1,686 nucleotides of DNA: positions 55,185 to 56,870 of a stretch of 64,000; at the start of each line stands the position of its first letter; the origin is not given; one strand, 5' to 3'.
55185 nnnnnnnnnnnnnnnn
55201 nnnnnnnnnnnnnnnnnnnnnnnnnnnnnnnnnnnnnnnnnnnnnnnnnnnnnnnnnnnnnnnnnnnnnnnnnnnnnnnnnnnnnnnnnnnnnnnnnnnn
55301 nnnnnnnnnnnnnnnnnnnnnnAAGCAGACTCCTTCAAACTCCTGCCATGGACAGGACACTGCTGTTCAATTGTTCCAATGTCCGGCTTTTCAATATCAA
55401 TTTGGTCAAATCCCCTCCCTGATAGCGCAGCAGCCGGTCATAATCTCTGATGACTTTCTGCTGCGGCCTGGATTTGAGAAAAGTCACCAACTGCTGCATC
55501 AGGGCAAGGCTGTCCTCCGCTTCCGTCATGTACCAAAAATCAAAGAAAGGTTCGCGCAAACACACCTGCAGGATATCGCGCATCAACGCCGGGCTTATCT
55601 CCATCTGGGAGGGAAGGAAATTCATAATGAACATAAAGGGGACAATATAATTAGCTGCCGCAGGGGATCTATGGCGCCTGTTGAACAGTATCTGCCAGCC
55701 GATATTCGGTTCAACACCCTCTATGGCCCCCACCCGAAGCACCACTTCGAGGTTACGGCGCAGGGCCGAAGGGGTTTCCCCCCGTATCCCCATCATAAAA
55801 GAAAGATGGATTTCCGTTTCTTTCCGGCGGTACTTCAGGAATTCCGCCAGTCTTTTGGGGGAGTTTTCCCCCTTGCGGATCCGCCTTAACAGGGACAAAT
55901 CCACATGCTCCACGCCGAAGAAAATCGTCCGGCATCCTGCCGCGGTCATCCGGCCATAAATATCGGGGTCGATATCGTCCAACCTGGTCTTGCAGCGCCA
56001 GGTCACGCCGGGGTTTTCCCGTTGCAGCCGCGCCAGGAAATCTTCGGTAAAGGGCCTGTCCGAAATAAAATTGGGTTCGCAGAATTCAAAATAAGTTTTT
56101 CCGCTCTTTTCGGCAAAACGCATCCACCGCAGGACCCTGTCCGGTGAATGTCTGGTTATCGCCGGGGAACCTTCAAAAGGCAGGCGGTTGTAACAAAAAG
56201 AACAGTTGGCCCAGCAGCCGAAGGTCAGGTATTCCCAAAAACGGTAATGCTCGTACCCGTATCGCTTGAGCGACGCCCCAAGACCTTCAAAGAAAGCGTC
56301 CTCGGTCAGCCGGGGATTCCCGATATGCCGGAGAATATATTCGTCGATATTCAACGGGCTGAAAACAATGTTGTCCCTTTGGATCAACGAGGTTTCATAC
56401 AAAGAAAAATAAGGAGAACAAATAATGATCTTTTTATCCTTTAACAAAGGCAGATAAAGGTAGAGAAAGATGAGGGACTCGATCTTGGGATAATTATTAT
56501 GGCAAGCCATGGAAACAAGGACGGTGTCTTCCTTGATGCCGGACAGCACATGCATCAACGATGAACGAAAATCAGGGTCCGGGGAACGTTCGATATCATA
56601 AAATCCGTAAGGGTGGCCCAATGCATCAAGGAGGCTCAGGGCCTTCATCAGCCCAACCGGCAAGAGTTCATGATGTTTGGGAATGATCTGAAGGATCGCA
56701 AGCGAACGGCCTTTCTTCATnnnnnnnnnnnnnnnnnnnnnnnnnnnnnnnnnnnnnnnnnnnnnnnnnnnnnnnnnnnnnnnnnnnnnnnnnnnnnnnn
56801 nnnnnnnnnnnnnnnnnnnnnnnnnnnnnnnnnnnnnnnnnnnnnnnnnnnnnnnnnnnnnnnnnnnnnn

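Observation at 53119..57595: Two class-B-like (B12-domain) radical SAM enzymes flanking a PanE-like reductase and followed by a DUF3419/BtaA-like SAM enzyme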

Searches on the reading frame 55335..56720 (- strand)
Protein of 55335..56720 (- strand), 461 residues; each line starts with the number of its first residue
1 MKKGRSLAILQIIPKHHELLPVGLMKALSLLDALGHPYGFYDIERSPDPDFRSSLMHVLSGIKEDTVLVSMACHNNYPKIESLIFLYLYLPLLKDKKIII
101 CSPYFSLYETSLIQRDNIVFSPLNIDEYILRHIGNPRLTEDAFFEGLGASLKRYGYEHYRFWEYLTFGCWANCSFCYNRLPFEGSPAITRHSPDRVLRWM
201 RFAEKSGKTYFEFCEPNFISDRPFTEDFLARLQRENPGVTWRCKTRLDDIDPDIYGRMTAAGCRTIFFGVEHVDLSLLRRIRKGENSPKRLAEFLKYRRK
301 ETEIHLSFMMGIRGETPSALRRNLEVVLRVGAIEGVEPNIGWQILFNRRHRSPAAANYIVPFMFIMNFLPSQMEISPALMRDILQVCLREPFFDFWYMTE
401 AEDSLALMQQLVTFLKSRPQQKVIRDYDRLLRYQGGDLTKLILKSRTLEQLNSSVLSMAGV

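Call 4: search_protein_families(library=pfam, proteins=[window:55335-56720:-], max_evalue=0.01)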
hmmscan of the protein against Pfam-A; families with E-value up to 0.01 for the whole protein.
window:55335-56720:- (461 aa): 1 family
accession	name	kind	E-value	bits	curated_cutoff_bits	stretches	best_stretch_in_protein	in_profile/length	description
PF04055.27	Radical_SAM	-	4.4e-16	59.9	29.5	1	165-322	3-161/166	Radical SAM superfamily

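Call 5: search_protein_families(library=ncbifam, proteins=[window:55335-56720:-], max_evalue=0.01)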
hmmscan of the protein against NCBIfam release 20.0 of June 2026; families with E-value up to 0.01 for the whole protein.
window:55335-56720:- (461 aa): 9 families
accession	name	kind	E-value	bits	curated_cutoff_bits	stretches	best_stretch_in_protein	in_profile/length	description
TIGR03471.1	HpnJ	equivalog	4.6e-13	48.9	577.6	1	164-327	201-362/472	hopanoid biosynthesis associated radical SAM protein HpnJ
NF033070.1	rSAM_AprD4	equivalog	5.5e-13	48.6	500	1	166-333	202-369/456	AprD4 family radical SAM diol-dehydratase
TIGR04479.1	bcpD_PhpK_rSAM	subfamily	7.4e-12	44.4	600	1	168-326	249-405/504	PhpK family radical SAM P-methyltransferase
NF050148.1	rSAM_ApyD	equivalog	6.2e-07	28.2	750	1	168-313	207-349/645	RiPP biosynthesis radical SAM protein ApyD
NF045585.1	rSAM_slr0320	equivalog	6.8e-05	21.6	775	1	168-293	243-370/511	photosystem II high light acclimation radical SAM protein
TIGR03975.1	rSAM_ocin_1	subfamily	0.0002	20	281.85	1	166-325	267-425/606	RiPP maturation radical SAM C-methyltransferase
TIGR02026.1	BchE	equivalog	0.00048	19.1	481.35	1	152-328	183-363/497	magnesium-protoporphyrin IX monomethyl ester anaerobic oxidative cyclase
NF040546.1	rSAM_CUAEP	equivalog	0.0025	16.6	500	1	166-338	177-349/468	CUAEP/CCAEP-tail radical SAM (seleno)protein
NF040542.1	rSAM_RCCLKC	equivalog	0.0036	16.5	450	1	166-283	186-303/423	arsinothricin biosynthesis radical SAM protein ArsL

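Call 6: search_protein_families(library=pfam, proteins=[window:55335-56720:-], max_evalue=10)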
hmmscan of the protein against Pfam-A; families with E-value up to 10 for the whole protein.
window:55335-56720:- (461 aa): 1 family
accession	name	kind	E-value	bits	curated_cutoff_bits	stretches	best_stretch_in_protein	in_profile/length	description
PF04055.27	Radical_SAM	-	4.4e-16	59.9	29.5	1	165-322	3-161/166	Radical SAM superfamily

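Call 8: search_solved_structures(query=window:55335-56720:-, max_evalue=1)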
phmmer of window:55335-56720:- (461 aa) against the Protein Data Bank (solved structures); distinct sequences matched with E-value up to 1: 2.
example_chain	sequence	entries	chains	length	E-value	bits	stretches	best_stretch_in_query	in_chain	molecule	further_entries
6fd2_B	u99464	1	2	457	2.5e-12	49.4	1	166-333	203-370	Putative apramycin biosynthetic oxidoreductase 4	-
9ccb_A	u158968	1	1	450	0.00024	23.1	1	167-325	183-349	Radical SAM core domain-containing protein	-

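Call 10: find_encoding_contigs(protein=window:55335-56720:-, flank=10000, max_places=6)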
Protein window:55335-56720:- (461 aa): 3 contigs read that carry it; 3 places shown.
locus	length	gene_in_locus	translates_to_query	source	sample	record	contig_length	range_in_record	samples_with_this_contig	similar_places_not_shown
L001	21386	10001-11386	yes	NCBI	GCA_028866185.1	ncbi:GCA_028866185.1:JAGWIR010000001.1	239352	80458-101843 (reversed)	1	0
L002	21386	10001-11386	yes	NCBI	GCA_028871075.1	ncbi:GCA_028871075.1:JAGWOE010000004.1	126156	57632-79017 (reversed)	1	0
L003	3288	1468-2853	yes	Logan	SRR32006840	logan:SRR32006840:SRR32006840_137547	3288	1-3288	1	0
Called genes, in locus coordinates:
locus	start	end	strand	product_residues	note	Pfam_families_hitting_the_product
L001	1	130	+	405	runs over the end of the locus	PF28597:T2SSF_N, PF00482:T2SSF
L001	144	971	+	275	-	-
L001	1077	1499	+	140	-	PF27806:HxsD (weak)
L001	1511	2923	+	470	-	PF13353:Fer4_12, PF04055:Radical_SAM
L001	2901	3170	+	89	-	-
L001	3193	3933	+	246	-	-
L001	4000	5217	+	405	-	-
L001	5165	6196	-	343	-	PF04055:Radical_SAM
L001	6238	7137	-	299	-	PF01478:Peptidase_A24 (weak)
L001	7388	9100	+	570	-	-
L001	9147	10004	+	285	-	-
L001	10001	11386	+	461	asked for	PF04055:Radical_SAM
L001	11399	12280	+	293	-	PF02558:ApbA, PF08546:ApbA_C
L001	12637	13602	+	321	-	PF04055:Radical_SAM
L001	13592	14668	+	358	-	PF04055:Radical_SAM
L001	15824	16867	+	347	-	PF13353:Fer4_12 (faint), PF04055:Radical_SAM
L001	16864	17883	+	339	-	PF04055:Radical_SAM, PF13353:Fer4_12 (weak)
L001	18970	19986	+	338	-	PF04055:Radical_SAM, PF13353:Fer4_12 (faint)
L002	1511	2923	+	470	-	PF13353:Fer4_12, PF04055:Radical_SAM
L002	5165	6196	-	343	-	PF04055:Radical_SAM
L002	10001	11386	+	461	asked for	PF04055:Radical_SAM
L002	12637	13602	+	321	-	PF04055:Radical_SAM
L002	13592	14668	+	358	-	PF04055:Radical_SAM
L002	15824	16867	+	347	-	PF13353:Fer4_12 (faint), PF04055:Radical_SAM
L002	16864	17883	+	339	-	PF04055:Radical_SAM, PF13353:Fer4_12 (weak)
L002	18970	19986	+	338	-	PF04055:Radical_SAM, PF13353:Fer4_12 (faint)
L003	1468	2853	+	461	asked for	PF04055:Radical_SAM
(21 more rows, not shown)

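Call 18: find_homologous_proteins(query=window:55335-56720:-)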
Query window:55335-56720:- (461 aa): 47 proteins with E <= 0.001 among 8000 candidates.
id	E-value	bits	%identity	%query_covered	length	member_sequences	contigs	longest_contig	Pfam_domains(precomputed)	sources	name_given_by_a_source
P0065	0.0e+0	1071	100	100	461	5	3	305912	PF04055.28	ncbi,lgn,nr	ncbi:MAG: radical SAM protein [Candidatus Omnitrophica bacterium]|nr:radical SAM protein [Candidatus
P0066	1.2e-269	913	82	100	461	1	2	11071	PF04055.28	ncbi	-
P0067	4.4e-267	904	82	100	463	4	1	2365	PF04055.28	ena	-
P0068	9.7e-266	900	82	100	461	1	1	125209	PF04055.28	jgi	jgi:Radical SAM superfamily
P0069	1.0e-264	896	81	100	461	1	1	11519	PF04055.28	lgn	-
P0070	1.3e-264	896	82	100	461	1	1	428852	PF04055.28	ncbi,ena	-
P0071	4.2e-261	885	80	100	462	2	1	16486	PF04055.28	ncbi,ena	-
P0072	8.6e-258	874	80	100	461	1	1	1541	PF04055.28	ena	-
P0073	4.1e-256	868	79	100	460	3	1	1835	PF04055.28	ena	-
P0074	2.3e-255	866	78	100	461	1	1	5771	PF04055.28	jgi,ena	-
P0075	1.5e-254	863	79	99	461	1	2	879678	PF04055.28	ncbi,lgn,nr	ncbi:MAG: radical SAM protein [Candidatus Omnitrophota bacterium]|nr:radical SAM protein [Candidatus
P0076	2.3e-254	862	79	100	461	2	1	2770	PF04055.28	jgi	jgi:radical SAM superfamily enzyme YgiQ (UPF0313 family)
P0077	3.6e-253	858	79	100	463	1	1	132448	PF04055.28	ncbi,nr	ncbi:MAG: radical SAM protein [Candidatus Omnitrophica bacterium]|nr:radical SAM protein [Candidatus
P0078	2.3e-247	839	77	100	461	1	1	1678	PF04055.28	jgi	jgi:radical SAM superfamily enzyme YgiQ (UPF0313 family)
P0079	1.7e-242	823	77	100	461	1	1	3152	PF04055.28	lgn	-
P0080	7.1e-239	811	74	100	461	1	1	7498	PF04055.28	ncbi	-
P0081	4.6e-236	802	74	100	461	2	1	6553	PF04055.28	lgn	-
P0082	1.1e-235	801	75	99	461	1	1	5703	PF04055.28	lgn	-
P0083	1.5e-234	797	72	100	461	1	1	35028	PF04055.28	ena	-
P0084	2.2e-232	790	73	100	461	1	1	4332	PF04055.28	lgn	-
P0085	3.1e-231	786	72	100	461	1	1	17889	PF04055.28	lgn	-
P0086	3.2e-230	783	70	100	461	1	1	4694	PF04055.28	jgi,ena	-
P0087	2.0e-229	780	71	100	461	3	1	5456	PF04055.28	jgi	jgi:hypothetical protein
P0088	2.6e-229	780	72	100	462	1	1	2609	PF04055.28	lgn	-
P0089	3.0e-229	779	71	100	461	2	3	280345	PF04055.28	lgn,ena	-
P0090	8.6e-226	768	69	100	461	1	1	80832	PF04055.28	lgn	-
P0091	2.9e-222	756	70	100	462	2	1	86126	PF04055.28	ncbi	-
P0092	3.4e-219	746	70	99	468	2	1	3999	PF04055.28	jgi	jgi:hypothetical protein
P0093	1.0e-218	745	68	100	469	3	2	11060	PF04055.28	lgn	-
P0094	3.0e-216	737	67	100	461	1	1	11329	PF04055.28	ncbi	-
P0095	9.8e-214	728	67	100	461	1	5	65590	PF04055.28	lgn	-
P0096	2.4e-200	684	64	100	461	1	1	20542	PF04055.28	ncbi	-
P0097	3.9e-198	677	61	100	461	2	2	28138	PF04055.28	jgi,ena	-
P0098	1.8e-179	615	68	82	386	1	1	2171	PF04055.28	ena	-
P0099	2.8e-144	499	82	57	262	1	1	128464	PF04055.28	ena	-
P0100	3.6e-140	486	76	59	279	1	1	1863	PF04055.28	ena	-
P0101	2.2e-122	427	42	98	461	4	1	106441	PF04055.28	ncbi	-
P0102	1.6e-121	424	69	57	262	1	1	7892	PF04055.28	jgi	jgi:radical SAM superfamily enzyme YgiQ (UPF0313 family)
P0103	1.1e-10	59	30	32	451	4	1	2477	PF04055.28,PF13353.12,PF02310.25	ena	-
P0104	1.4e-10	59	31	33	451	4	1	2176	PF04055.28,PF02310.25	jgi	jgi:anaerobic magnesium-protoporphyrin IX monomethyl ester cyclase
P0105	3.6e-9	54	32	32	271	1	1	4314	PF04055.28,PF13353.12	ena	-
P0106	4.4e-9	54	31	33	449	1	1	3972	PF04055.28,PF02310.25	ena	-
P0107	7.9e-9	53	29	27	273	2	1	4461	PF04055.28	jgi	-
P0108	1.5e-8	52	28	35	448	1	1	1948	PF04055.28,PF08497.16,PF02310.25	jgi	jgi:anaerobic magnesium-protoporphyrin IX monomethyl ester cyclase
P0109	5.3e-8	50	29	32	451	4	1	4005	PF04055.28,PF13353.12,PF02310.25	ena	-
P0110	2.2e-7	48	29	32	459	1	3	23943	PF04055.28,PF02310.25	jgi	jgi:anaerobic magnesium-protoporphyrin IX monomethyl ester cyclase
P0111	2.2e-4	38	27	34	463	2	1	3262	PF04055.28,PF02310.25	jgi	-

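Call 22: find_encoding_contigs(protein=P0101, flank=10000, max_places=2)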
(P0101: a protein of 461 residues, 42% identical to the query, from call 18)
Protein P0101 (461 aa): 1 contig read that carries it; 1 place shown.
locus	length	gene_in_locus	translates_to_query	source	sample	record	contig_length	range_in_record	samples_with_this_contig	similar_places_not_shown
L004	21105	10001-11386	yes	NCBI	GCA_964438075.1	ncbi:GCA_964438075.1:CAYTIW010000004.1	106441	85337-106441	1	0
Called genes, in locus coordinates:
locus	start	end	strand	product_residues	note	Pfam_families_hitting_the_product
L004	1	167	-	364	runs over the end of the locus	PF00155:Aminotran_1_2, PF01041:DegT_DnrJ_EryC1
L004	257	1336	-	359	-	PF04055:Radical_SAM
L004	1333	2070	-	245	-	PF10096:DUF2334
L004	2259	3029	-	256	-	-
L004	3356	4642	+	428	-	PF04055:Radical_SAM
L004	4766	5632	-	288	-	PF01478:Peptidase_A24 (weak)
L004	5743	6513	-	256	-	PF01522:Polysacc_deac_1 (weak), PF10096:DUF2334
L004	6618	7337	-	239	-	-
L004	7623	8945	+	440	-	PF04055:Radical_SAM, PF13353:Fer4_12 (faint)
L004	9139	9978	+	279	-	-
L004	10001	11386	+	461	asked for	PF04055:Radical_SAM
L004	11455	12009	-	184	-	PF14345:GDYXXLXY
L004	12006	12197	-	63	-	-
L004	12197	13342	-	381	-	PF09925:DUF2157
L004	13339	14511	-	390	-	PF02129:Peptidase_S15 (faint), PF12146:Hydrolase_4, PF00561:Abhydrolase_1, PF12697:Abhydrolase_6, PF00326:Peptidase_S9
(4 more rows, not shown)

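Call 23: find_encoding_contigs(protein=P0097, flank=10000, max_places=1)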
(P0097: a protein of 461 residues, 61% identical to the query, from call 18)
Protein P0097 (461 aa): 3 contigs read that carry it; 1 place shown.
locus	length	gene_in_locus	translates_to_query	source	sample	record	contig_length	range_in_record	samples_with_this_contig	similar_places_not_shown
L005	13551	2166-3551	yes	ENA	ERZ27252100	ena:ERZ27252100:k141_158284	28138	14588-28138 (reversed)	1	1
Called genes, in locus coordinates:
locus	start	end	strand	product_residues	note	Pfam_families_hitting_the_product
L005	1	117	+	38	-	?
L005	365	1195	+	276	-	PF04055:Radical_SAM (weak)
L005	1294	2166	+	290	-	-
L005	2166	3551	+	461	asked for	PF04055:Radical_SAM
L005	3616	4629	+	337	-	PF04055:Radical_SAM, PF13353:Fer4_12 (faint)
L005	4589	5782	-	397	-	PF04101:Glyco_tran_28_C (weak)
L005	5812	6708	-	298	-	PF01609:DDE_Tnp_1, PF13612:DDE_Tnp_1_3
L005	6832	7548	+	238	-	PF10096:DUF2334 (weak)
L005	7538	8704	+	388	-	PF04055:Radical_SAM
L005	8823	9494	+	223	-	PF00733:Asn_synthase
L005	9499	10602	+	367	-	PF00535:Glycos_transf_2, PF10111:Glyco_tranf_2_2, PF13641:Glyco_tranf_2_3 (weak)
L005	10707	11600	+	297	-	PF04055:Radical_SAM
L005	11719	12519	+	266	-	-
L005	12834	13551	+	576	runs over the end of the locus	PF03235:GmrSD_N, PF07510:GmrSD_C (faint)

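Call 24: find_encoding_contigs(protein=P0091, flank=10000, max_places=1)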
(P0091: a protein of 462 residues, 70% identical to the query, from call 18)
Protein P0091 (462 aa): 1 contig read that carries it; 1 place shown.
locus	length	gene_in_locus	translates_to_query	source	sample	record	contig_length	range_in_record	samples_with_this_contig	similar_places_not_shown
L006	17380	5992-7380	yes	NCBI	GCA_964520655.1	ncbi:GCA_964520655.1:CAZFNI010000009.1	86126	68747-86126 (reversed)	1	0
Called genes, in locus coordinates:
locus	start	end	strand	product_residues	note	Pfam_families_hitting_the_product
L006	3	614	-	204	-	?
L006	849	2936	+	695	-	PF01408:GFO_IDH_MocA, PF02894:GFO_IDH_MocA_C, PF22725:GFO_IDH_MocA_C3, PF01041:DegT_DnrJ_EryC1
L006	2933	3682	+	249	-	PF00535:Glycos_transf_2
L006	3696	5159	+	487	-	PF13231:PMT_2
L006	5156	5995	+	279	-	-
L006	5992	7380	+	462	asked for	PF04055:Radical_SAM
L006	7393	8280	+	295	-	PF02558:ApbA, PF08546:ApbA_C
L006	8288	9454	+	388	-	-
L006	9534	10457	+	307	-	PF04055:Radical_SAM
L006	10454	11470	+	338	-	PF04055:Radical_SAM, PF13353:Fer4_12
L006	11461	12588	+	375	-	PF00155:Aminotran_1_2, PF00266:Aminotran_5 (faint), PF01041:DegT_DnrJ_EryC1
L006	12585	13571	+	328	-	PF04055:Radical_SAM, PF13353:Fer4_12 (weak)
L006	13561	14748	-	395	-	PF04101:Glyco_tran_28_C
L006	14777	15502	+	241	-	PF10096:DUF2334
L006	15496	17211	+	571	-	PF13537:GATase_7 (weak)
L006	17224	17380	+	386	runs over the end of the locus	PF04055:Radical_SAM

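Call 25: find_encoding_contigs(protein=P0075, flank=10000, max_places=1)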
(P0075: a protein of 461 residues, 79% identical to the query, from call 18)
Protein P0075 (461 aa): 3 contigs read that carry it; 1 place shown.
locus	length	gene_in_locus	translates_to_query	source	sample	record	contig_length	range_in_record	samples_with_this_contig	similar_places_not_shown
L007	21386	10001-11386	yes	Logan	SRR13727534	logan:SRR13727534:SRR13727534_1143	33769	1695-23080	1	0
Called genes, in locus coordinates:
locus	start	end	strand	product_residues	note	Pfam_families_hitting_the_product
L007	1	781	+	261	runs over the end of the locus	-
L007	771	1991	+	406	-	-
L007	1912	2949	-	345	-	PF04055:Radical_SAM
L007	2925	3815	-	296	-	PF01478:Peptidase_A24 (weak)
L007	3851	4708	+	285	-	-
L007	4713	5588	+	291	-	-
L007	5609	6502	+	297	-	PF04055:Radical_SAM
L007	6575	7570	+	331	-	-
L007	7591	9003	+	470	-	PF04055:Radical_SAM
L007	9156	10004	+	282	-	-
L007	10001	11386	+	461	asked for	PF04055:Radical_SAM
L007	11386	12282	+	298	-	PF02558:ApbA, PF08546:ApbA_C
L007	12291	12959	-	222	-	-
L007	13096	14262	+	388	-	PF00501:AMP-binding (weak)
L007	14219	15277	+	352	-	PF13353:Fer4_12 (weak), PF04055:Radical_SAM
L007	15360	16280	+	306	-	PF04055:Radical_SAM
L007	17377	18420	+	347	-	PF04055:Radical_SAM, PF13186:SPASM (weak)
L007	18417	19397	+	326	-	PF04055:Radical_SAM, PF13186:SPASM (weak)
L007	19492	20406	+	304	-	PF04055:Radical_SAM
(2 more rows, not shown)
